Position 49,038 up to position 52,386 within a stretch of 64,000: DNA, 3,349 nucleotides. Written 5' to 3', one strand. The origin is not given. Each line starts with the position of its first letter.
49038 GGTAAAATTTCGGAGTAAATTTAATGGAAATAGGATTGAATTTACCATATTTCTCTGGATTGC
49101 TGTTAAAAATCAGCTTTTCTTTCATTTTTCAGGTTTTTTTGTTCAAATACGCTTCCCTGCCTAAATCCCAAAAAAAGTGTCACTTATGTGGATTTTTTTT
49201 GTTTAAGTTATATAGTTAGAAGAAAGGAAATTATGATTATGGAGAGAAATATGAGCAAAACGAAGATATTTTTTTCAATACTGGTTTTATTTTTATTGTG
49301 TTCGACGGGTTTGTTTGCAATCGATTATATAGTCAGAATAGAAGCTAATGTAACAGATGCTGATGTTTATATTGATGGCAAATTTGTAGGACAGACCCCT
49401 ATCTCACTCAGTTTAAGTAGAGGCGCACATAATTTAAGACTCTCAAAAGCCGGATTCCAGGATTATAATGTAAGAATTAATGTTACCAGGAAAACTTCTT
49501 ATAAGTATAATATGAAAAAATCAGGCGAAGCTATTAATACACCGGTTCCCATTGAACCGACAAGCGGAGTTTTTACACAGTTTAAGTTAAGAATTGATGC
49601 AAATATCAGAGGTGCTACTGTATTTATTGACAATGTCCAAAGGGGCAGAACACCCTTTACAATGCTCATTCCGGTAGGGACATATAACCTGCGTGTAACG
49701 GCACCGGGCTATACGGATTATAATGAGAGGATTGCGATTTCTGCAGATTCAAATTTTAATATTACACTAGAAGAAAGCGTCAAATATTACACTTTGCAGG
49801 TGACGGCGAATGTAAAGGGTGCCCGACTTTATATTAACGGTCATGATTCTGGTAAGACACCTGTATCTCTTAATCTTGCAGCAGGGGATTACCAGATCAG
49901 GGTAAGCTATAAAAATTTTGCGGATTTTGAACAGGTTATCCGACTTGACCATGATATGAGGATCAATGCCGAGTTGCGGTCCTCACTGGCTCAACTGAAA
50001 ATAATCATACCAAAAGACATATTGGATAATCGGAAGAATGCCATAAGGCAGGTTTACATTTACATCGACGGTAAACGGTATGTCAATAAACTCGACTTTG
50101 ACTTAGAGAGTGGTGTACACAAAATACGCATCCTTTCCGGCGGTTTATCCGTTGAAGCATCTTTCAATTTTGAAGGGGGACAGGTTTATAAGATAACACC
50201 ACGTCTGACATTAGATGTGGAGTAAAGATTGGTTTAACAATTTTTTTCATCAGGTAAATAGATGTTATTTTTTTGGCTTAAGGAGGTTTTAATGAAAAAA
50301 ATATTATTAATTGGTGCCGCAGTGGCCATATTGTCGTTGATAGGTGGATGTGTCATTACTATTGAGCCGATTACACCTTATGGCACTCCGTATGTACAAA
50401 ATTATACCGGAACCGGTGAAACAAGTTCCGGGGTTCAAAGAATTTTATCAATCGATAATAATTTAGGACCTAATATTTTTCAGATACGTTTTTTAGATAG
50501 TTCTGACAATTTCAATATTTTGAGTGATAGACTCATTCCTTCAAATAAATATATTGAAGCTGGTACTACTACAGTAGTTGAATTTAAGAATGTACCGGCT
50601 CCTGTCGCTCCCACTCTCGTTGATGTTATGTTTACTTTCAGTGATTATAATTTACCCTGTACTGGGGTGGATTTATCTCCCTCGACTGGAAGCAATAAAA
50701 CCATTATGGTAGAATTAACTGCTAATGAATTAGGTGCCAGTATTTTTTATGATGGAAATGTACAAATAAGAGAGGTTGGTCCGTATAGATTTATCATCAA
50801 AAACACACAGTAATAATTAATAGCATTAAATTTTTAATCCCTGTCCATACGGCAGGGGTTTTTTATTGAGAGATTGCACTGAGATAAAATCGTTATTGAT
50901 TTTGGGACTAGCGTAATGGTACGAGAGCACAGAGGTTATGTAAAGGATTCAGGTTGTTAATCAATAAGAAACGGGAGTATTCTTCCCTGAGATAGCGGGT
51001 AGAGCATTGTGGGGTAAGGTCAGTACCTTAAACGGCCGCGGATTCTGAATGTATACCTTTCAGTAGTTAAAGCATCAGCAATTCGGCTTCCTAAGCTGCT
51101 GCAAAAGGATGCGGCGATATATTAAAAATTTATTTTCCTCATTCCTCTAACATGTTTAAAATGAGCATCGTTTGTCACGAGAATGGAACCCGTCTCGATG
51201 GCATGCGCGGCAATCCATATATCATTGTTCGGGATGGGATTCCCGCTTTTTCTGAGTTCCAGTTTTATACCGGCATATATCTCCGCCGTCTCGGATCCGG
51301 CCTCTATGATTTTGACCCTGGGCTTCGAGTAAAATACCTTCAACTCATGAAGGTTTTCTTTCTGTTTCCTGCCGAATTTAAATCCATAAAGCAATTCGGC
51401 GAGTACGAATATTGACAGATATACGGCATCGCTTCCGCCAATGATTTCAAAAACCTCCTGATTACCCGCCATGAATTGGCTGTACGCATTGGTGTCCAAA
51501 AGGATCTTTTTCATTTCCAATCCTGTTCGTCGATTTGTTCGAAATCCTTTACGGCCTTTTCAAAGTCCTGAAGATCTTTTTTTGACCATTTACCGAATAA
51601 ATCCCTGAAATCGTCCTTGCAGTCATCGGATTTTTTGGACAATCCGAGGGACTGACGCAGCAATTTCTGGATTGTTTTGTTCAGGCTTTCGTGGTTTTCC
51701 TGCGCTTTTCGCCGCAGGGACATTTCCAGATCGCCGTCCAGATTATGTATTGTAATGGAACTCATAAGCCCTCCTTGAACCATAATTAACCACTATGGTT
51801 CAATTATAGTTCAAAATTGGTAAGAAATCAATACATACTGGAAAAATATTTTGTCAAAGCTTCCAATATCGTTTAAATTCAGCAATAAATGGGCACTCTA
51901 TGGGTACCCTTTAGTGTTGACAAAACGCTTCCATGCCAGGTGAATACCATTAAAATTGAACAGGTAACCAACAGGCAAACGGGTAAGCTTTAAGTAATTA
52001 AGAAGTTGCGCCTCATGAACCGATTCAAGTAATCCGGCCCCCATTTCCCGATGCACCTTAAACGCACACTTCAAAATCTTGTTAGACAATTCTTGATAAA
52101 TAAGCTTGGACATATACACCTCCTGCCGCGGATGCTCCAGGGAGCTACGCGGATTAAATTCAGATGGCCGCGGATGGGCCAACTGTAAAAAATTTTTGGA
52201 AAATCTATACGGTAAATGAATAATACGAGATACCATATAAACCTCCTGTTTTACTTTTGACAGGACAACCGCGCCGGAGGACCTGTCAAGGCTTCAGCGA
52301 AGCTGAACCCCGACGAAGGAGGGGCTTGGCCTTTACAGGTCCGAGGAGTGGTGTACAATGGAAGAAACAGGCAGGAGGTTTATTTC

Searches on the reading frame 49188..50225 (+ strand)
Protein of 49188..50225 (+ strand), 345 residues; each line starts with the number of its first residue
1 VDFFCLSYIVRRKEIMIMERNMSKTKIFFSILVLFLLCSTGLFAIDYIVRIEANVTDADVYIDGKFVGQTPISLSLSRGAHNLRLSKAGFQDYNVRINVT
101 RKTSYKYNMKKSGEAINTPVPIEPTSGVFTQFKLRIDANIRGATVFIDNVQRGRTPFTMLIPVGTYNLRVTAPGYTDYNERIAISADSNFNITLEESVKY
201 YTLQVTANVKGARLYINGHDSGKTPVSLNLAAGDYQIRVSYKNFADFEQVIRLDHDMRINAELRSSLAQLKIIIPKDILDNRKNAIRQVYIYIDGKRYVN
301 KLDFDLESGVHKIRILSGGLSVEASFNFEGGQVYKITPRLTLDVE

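Call 3: search_protein_families(library=pfam, proteins=[window:49188-50225:+], max_evalue=0.01)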
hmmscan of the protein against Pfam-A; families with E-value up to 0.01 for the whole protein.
window:49188-50225:+ (345 aa): 7 families
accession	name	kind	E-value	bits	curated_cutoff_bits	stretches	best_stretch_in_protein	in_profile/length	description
PF08308.17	PEGA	-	7.6e-54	180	20.8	3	47-110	2-66/71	PEGA domain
PF22820.2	TcaA_3rd_4th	-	3.5e-11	43.3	27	1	202-227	4-29/73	TcaA protein 3rd/4th domain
PF13715.12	CarbopepD_reg_2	-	4.8e-10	39.8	32.2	0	140-197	14-79/88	CarboxypepD_reg-like domain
PF13620.12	CarboxypepD_reg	-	5.1e-10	40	32.3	1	157-194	40-81/82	Carboxypeptidase regulatory-like domain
PF12733.13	Cadherin-like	-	2.4e-05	25.1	24.2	1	189-239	17-71/89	Cadherin-like beta sandwich domain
PF20608.4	Phage_tube_C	-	0.00068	20.4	24.1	0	162-185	56-79/82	Phage tail tube protein C-terminal domain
PF11008.14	DUF2846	-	0.0039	17.7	34.3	0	208-246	20-61/92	Protein of unknown function (DUF2846)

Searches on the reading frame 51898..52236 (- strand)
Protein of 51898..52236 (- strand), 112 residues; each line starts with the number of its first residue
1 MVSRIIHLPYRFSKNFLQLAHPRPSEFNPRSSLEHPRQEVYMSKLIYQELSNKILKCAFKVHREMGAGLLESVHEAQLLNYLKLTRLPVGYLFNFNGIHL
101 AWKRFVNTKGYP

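Call 3: search_protein_families(library=pfam, proteins=[window:51898-52236:-], max_evalue=0.01)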
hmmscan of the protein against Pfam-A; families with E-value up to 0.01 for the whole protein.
window:51898-52236:- (112 aa): 1 family
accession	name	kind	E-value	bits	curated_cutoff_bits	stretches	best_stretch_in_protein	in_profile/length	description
PF13366.12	PDDEXK_3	-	4.7e-13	50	22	2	70-104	81-116/117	PD-(D/E)XK nuclease superfamily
